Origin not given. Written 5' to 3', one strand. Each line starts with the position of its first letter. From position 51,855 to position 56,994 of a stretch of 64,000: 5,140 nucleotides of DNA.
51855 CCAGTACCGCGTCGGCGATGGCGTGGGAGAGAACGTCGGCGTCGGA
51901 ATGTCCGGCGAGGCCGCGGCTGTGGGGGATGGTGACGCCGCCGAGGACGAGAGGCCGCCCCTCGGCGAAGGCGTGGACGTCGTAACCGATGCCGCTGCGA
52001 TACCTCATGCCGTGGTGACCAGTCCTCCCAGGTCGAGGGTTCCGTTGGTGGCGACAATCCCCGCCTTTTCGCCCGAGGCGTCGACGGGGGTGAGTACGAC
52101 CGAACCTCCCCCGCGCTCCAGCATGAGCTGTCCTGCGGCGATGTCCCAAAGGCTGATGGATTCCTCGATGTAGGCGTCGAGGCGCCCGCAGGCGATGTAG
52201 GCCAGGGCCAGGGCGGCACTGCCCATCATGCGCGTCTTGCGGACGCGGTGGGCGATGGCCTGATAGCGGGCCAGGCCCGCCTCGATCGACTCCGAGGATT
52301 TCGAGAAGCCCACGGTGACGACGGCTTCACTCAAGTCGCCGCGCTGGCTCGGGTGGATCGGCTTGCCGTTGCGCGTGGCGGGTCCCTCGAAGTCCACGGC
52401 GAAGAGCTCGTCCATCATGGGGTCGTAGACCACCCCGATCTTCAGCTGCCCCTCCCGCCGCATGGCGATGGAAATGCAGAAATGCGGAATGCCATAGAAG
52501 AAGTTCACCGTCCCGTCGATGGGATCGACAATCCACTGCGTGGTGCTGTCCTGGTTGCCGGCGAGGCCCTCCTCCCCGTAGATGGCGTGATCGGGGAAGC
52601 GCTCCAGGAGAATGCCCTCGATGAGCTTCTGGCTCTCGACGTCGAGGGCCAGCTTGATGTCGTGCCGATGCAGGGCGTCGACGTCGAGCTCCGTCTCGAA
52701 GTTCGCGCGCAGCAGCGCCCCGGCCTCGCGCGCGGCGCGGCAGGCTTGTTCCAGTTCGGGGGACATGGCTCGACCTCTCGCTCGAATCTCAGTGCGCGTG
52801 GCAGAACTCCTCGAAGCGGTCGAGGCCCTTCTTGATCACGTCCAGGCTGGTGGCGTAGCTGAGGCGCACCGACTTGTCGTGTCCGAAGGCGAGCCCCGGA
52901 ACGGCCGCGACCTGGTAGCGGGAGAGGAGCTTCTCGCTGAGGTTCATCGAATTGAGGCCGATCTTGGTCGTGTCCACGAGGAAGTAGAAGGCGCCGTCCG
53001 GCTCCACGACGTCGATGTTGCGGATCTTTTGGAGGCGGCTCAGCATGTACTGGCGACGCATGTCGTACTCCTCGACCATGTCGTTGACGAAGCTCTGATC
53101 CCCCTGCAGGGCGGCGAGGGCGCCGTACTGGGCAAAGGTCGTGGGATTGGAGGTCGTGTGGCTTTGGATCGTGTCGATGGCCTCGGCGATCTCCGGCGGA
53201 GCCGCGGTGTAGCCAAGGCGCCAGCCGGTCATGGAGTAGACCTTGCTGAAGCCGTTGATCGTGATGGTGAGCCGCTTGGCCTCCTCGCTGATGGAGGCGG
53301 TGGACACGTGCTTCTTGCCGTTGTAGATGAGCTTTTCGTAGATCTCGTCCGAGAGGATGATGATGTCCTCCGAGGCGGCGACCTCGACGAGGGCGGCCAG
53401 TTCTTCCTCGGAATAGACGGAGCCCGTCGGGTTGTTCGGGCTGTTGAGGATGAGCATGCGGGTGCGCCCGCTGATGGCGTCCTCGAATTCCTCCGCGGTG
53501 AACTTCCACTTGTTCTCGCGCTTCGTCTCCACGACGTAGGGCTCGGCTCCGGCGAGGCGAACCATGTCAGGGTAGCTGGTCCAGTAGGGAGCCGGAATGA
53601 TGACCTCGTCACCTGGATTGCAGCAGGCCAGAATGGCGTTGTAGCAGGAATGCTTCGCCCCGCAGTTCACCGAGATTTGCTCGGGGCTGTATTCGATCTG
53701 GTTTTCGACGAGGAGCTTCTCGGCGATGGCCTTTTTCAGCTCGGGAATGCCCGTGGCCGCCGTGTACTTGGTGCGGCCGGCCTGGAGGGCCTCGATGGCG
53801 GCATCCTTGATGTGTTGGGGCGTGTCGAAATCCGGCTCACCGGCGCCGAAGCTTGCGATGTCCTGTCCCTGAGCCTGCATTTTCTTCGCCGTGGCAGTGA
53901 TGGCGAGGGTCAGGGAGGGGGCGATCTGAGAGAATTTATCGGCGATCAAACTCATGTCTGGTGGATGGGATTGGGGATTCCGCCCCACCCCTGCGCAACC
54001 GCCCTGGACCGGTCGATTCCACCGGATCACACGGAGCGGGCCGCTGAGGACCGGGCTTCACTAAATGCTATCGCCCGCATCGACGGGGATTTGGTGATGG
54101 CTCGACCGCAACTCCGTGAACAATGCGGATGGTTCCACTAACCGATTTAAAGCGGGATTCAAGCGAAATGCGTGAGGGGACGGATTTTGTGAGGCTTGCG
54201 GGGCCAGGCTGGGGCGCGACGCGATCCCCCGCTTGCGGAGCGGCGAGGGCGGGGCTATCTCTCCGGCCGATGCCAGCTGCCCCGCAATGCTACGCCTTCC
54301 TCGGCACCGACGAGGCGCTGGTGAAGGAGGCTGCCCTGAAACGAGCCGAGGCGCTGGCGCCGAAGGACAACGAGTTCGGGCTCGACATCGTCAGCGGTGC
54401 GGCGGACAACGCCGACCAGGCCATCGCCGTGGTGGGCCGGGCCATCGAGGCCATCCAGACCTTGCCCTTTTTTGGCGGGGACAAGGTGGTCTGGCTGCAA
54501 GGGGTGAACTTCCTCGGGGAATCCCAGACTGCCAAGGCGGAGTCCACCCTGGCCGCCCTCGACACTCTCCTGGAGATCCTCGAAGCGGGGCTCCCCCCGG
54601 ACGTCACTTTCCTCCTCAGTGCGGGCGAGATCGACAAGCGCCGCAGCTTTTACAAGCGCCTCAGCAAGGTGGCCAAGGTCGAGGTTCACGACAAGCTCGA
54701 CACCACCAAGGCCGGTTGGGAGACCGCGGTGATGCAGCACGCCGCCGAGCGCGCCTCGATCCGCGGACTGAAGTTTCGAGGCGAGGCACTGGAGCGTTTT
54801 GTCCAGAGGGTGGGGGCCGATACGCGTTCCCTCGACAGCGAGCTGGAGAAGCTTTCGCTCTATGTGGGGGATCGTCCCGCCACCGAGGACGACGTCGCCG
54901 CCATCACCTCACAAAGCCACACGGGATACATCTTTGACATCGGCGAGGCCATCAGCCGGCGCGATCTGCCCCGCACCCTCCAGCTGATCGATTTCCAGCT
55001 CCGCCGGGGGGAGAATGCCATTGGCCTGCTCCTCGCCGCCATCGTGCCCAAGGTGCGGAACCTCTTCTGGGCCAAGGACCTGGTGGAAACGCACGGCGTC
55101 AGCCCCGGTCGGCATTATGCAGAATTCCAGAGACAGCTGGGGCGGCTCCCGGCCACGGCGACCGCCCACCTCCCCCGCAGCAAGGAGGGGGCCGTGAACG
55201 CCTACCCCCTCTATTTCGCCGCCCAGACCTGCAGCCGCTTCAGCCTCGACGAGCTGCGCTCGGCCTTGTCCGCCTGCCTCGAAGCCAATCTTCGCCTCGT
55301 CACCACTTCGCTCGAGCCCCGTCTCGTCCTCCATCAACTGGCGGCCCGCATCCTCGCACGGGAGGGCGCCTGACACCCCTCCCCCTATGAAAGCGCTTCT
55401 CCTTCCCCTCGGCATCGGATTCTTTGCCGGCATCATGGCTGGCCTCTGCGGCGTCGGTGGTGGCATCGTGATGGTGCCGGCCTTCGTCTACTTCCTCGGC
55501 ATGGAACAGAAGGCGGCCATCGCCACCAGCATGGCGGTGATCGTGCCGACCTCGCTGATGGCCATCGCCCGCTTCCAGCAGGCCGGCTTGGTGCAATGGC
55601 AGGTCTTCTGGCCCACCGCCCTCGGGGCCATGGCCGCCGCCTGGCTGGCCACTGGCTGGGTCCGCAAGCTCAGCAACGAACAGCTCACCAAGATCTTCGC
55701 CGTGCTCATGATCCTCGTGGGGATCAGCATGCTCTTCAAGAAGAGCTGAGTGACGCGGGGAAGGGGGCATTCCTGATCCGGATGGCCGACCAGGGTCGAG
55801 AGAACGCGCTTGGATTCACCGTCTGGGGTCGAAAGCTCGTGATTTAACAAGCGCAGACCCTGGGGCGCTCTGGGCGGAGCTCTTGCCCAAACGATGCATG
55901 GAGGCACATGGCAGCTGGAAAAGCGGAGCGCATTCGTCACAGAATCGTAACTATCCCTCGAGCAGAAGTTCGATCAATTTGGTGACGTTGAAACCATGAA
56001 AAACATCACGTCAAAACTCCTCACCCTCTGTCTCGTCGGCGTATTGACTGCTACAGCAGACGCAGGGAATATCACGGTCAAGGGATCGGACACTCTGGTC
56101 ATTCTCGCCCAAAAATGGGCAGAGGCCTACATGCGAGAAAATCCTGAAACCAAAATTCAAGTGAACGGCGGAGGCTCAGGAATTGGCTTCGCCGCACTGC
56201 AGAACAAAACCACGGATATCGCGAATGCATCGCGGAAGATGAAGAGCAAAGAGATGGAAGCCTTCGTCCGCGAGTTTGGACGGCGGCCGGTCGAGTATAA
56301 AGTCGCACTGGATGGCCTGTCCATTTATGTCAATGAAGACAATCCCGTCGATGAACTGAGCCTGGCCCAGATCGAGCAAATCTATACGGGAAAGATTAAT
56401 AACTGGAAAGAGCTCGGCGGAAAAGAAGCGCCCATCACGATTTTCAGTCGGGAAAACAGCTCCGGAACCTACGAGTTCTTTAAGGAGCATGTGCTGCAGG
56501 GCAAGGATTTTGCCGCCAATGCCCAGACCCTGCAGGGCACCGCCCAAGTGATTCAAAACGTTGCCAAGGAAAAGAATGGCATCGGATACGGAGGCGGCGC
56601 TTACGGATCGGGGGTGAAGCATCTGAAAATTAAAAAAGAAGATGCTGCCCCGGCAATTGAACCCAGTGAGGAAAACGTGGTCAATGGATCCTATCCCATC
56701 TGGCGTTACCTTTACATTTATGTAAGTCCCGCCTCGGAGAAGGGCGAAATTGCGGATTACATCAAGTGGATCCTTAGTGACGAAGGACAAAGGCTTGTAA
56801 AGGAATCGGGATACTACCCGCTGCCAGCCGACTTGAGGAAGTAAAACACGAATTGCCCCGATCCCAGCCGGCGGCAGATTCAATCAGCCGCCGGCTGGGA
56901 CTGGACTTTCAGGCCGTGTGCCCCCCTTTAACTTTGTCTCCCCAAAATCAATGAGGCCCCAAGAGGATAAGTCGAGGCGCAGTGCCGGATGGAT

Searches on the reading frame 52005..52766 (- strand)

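Call 9: search_protein_families(library=pfam, proteins=[window:52005-52766:-])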
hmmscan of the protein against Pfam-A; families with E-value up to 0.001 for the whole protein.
window:52005-52766:- (253 aa): 1 family
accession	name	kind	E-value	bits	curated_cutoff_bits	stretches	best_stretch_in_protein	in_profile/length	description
PF00459.30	Inositol_P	-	1.8e-51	175.7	27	1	4-225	5-237/271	Inositol monophosphatase family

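Call 24: search_protein_families(library=ncbifam, proteins=[window:52005-52766:-])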
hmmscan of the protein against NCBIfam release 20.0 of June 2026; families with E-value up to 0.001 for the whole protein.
window:52005-52766:- (253 aa): 7 families
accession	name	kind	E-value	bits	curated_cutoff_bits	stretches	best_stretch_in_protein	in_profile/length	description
NF008027.1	PRK10757.1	equivalog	4.5e-43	147.1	332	1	1-224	1-228/267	inositol-1-monophosphatase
TIGR02067.1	his_9_HisN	equivalog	4.2e-38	131.2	275.15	1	9-225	6-223/252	histidinol-phosphatase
NF009321.0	PRK12676.1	equivalog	2.3e-34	118.7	264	1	62-224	69-227/264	bifunctional fructose-bisphosphatase/inositol-phosphate phosphatase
TIGR01331.1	bisphos_cysQ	equivalog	2.4e-23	83.1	228.8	1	5-224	2-225/250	3'(2'),5'-bisphosphate nucleotidase CysQ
NF010678.0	PRK14076.1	equivalog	9.9e-17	61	493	1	70-223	76-248/570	bifunctional NADP phosphatase/NAD kinase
NF008182.0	PRK10931.1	equivalog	1.5e-15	56.9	379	1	5-216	2-213/246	3'(2'),5'-bisphosphate nucleotidase CysQ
TIGR01330.1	bisphos_HAL2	equivalog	2.7e-06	26.5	267.05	0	77-116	136-174/359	3'(2'),5'-bisphosphate nucleotidase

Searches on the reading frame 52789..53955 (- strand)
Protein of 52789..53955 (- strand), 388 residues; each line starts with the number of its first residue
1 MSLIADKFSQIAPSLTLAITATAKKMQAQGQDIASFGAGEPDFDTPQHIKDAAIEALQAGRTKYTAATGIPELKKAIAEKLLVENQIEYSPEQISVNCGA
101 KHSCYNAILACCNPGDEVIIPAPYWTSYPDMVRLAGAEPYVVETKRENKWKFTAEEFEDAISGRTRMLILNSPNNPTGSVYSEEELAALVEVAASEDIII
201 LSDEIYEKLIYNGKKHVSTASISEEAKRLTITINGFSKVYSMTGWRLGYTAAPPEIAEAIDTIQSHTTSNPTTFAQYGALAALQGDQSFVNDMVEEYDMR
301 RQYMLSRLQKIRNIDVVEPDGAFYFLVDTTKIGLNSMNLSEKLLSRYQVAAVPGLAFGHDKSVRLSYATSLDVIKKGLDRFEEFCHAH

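Call 9: search_protein_families(library=pfam, proteins=[window:52789-53955:-])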
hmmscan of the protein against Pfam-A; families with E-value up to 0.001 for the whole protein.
window:52789-53955:- (388 aa): 2 families
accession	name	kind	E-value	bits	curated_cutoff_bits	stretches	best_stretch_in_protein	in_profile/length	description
PF00155.27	Aminotran_1_2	-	3.7e-78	263.7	19.7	1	33-380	3-360/361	Aminotransferase class I and II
PF01041.23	DegT_DnrJ_EryC1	-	1.2e-05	25.2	19.8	1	110-203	59-145/360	DegT/DnrJ/EryC1/StrS aminotransferase family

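Call 24: search_protein_families(library=ncbifam, proteins=[window:52789-53955:-])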
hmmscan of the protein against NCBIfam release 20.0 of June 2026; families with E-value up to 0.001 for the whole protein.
window:52789-53955:- (388 aa): 76 families (the best 25 are shown)
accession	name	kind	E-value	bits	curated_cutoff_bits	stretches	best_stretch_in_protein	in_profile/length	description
NF041091.1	asp_aminotase_Arch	equivalog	8.9e-132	439.5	550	1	7-385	3-375/376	aspartate aminotransferase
NF004769.0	PRK06107.1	equivalog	1.2e-115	386.5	617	1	2-385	4-398/402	aspartate transaminase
NF041364.1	GntC_guanitoxin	equivalog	2.7e-94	316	415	1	36-384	3-356/356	guanitoxin biosynthesis PLP-dependent (S)-gamma-hydroxy-L-arginine cyclodehydratase GntC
NF005816.0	PRK07682.1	equivalog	5.6e-92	308.3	620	1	26-386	24-384/390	aminotransferase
NF005817.0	PRK07683.1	equivalog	1e-91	307.5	575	1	24-386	21-382/387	aminotransferase A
NF004975.0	PRK06348.1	equivalog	9.7e-89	298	549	1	3-383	5-381/384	pyridoxal phosphate-dependent aminotransferase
NF004770.0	PRK06108.1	subfamily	9e-84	281.6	422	1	27-386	32-393/396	pyridoxal phosphate-dependent aminotransferase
NF006229.0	PRK08361.1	equivalog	1.6e-83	280.9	624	1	10-383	16-386/391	aspartate aminotransferase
NF005588.0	PRK07309.1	equivalog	4.8e-82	275.9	576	1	32-387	31-388/391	pyridoxal phosphate-dependent aminotransferase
NF004621.0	PRK05957.1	equivalog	1.4e-77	261.1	498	1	34-382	30-380/389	pyridoxal phosphate-dependent aminotransferase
NF006514.0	PRK08960.1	equivalog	1.9e-77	260.7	554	1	4-382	5-382/388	pyridoxal phosphate-dependent aminotransferase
NF005601.0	PRK07337.1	equivalog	1.5e-74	251.4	496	1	4-384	8-391/394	pyridoxal phosphate-dependent aminotransferase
NF005855.0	PRK07777.1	equivalog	1.6e-74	251.6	553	1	27-381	24-384/391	pyridoxal phosphate-dependent aminotransferase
NF006230.0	PRK08363.1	equivalog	4.5e-73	246.3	534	1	19-386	18-393/398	alanine aminotransferase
NF006569.0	PRK09082.1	subfamily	2.4e-71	240.9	420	1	15-381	15-383/386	methionine aminotransferase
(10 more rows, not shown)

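Call 66: find_related_loci(query=window:52789-53955:-, collection=genome_contigs, flank=600)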
Query window:52789-53955:- (388 aa) in genome_contigs; peptide patterns used: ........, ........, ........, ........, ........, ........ (x = any residue, [..] = any of these).
144 stretches matched a pattern; 83 encode a relative of the query (tblastn E <= 1e-3); the best 80 are kept; 79 distinct loci.
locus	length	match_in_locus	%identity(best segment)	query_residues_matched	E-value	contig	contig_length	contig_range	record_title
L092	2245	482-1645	94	1-388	0e+0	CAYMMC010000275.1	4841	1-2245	MAG TPA_asm: uncultured Akkermansia sp. isolate SRP193661_co1_126 genome assembly, contig: NODE_17714_length_4841_cov_4.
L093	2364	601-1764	94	1-388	0e+0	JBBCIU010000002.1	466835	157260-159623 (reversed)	MAG: Verrucomicrobiales bacterium isolate MAG_CPA_07 P10A_000000048812, whole genome shotgun sequence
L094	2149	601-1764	94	1-388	0e+0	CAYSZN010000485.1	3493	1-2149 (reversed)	MAG TPA_asm: uncultured Akkermansia sp. isolate SRP344714_co1_298 genome assembly, contig: NODE_43766_length_3493_cov_4.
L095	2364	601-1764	92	1-388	0e+0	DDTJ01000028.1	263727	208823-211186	MAG TPA_asm: Akkermansiaceae bacterium UBA2367 UBA2367_contig_2609, whole genome shotgun sequence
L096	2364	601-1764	92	1-388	0e+0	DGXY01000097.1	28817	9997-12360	MAG TPA_asm: Akkermansiaceae bacterium UBA5020 UBA5020_contig_11642, whole genome shotgun sequence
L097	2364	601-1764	92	1-388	0e+0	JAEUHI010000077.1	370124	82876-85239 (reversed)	MAG: Verrucomicrobiales bacterium isolate new MAG-13 k141_2422824, whole genome shotgun sequence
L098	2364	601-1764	92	1-388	0e+0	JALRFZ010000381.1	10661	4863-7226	MAG: Verrucomicrobiales bacterium isolate LJ.2 LJ_972453, whole genome shotgun sequence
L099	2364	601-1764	91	1-388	0e+0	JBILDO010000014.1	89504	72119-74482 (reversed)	MAG: Verrucomicrobiales bacterium isolate ME2016-07-20_3300033996_group7_bin174 Rohwer_bin2756_scaffold_53_c1, whole gen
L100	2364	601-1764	90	1-388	0e+0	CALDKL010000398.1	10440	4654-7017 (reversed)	MAG TPA_asm: uncultured Verrucomicrobiae bacterium isolate SRR5576004_bin.105_CONCOCT_v1.1_MAG genome assembly, contig:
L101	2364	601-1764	89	1-388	0e+0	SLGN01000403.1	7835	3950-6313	MAG: Verrucomicrobiales bacterium isolate CSSed162cmB_98 CSSed16-2cmB-40613, whole genome shotgun sequence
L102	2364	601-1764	90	1-388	0e+0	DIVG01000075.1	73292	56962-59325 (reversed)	MAG TPA_asm: Akkermansiaceae bacterium UBA6138 UBA6138_contig_2155, whole genome shotgun sequence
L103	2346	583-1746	89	1-388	0e+0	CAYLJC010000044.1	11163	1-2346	MAG TPA_asm: uncultured Akkermansia sp. isolate SRP329715_co2_10 genome assembly, contig: NODE_10694_length_11163_cov_4.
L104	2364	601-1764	89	1-388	0e+0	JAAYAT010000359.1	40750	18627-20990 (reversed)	MAG: Verrucomicrobiaceae bacterium isolate AS06rmzACSIP_174 502977_AS06, whole genome shotgun sequence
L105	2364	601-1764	89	1-388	0e+0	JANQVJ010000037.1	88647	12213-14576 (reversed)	MAG: Verrucomicrobiales bacterium isolate MAG_58 P22051_102_S30_metaspades_293_88647_cov_27, whole genome shotgun sequen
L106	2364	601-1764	88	1-388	0e+0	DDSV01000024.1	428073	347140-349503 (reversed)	MAG TPA_asm: Akkermansiaceae bacterium UBA2381 UBA2381_contig_3492, whole genome shotgun sequence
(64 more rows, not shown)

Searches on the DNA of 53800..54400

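Call 4: search_rna_families(source=window, start=53800, end=54400, threshold=evalue, max_evalue=10, show_alignments=4)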
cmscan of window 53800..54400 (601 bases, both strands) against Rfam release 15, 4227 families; matches with E-value up to 10: 3.
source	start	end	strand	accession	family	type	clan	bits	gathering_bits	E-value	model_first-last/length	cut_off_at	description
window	54233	54301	-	RF00945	mir-1226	Gene; miRNA;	-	16.2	95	4.4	1-75/75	no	mir-1226 microRNA precursor family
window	54140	54268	+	RF01528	CC3513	Gene; sRNA;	-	12.6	40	9.7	1-176/176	no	caulobacter sRNA CC3513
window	54184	54287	-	RF01683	P6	Gene; sRNA;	-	8.8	50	7.4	1-510/510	no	Pseudomonas sRNA P6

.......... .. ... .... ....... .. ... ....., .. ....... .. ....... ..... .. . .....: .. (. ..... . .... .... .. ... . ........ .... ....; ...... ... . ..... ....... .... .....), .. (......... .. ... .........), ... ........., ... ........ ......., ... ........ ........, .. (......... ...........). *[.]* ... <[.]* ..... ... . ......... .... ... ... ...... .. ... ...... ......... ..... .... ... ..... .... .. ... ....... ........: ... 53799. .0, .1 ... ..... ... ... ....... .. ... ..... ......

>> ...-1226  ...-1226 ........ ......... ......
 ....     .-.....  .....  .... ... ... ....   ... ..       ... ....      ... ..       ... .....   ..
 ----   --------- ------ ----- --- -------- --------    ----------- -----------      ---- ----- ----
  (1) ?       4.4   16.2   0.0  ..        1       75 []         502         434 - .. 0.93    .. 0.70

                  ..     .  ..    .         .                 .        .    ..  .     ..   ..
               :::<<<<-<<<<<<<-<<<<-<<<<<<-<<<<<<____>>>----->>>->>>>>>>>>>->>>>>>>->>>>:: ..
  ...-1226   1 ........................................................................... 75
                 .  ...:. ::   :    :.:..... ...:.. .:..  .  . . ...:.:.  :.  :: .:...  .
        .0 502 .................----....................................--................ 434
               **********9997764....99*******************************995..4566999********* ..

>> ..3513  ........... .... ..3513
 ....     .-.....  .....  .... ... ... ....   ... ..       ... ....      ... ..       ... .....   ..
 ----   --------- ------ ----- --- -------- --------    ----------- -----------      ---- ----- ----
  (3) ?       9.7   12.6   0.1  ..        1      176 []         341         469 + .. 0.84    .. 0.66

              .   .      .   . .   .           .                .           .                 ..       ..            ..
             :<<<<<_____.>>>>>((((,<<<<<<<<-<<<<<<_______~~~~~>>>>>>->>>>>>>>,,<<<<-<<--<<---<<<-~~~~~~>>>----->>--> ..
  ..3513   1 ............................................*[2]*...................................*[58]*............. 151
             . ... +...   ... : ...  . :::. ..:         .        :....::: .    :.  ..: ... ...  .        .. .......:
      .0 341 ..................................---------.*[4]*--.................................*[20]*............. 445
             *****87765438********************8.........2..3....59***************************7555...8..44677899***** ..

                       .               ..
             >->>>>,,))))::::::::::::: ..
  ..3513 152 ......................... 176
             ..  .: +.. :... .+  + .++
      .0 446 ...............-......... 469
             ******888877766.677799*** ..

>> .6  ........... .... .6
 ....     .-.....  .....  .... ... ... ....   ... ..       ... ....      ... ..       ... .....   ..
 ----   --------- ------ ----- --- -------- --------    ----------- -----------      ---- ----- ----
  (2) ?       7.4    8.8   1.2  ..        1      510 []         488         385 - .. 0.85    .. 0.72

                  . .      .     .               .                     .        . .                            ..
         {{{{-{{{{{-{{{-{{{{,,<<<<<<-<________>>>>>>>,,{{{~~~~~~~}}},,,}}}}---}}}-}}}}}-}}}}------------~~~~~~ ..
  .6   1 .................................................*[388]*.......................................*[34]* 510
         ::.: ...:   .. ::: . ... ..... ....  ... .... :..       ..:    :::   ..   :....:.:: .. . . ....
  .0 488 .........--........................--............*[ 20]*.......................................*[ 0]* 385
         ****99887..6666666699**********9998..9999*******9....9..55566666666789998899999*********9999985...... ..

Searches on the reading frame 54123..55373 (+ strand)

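Call 9: search_protein_families(library=pfam, proteins=[window:54123-55373:+])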
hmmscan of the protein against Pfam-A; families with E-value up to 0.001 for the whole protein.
window:54123-55373:+ (416 aa): 2 families
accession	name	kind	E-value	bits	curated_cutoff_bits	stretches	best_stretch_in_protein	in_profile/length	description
PF06144.19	DNA_pol3_delta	-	1.8e-08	34.8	21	1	57-185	1-119/124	DNA polymerase III, delta subunit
PF21694.2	DNA_pol3_delta_C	-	1e-07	32.4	27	0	357-406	68-117/121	DNA polymerase III delta subunit, C-terminal domain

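Call 24: search_protein_families(library=ncbifam, proteins=[window:54270-55373:+])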
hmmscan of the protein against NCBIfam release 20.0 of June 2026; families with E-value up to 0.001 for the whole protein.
window:54270-55373:+ (367 aa): 1 family
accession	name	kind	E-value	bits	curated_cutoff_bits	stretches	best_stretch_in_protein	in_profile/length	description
TIGR01128.2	holA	equivalog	3e-44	151.6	80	2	7-278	1-254/316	DNA polymerase III subunit delta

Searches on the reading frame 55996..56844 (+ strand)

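Call 9: search_protein_families(library=pfam, proteins=[window:55996-56844:+])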
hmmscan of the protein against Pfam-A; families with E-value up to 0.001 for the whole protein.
window:55996-56844:+ (282 aa): 4 families
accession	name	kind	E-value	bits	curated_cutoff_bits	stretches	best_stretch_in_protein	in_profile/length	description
PF12849.12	PBP_like_2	-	6.6e-48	164.2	27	1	19-263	5-267/267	PBP superfamily domain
PF12727.12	PBP_like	-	8.6e-14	51.6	27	1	42-215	1-169/193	PBP superfamily domain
PF13531.11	SBP_bac_11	-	5.9e-06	26.6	25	1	40-273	15-226/227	Bacterial extracellular solute-binding protein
PF01547.30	SBP_bac_1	-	0.00074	20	26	0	38-265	10-306/307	Bacterial extracellular solute-binding protein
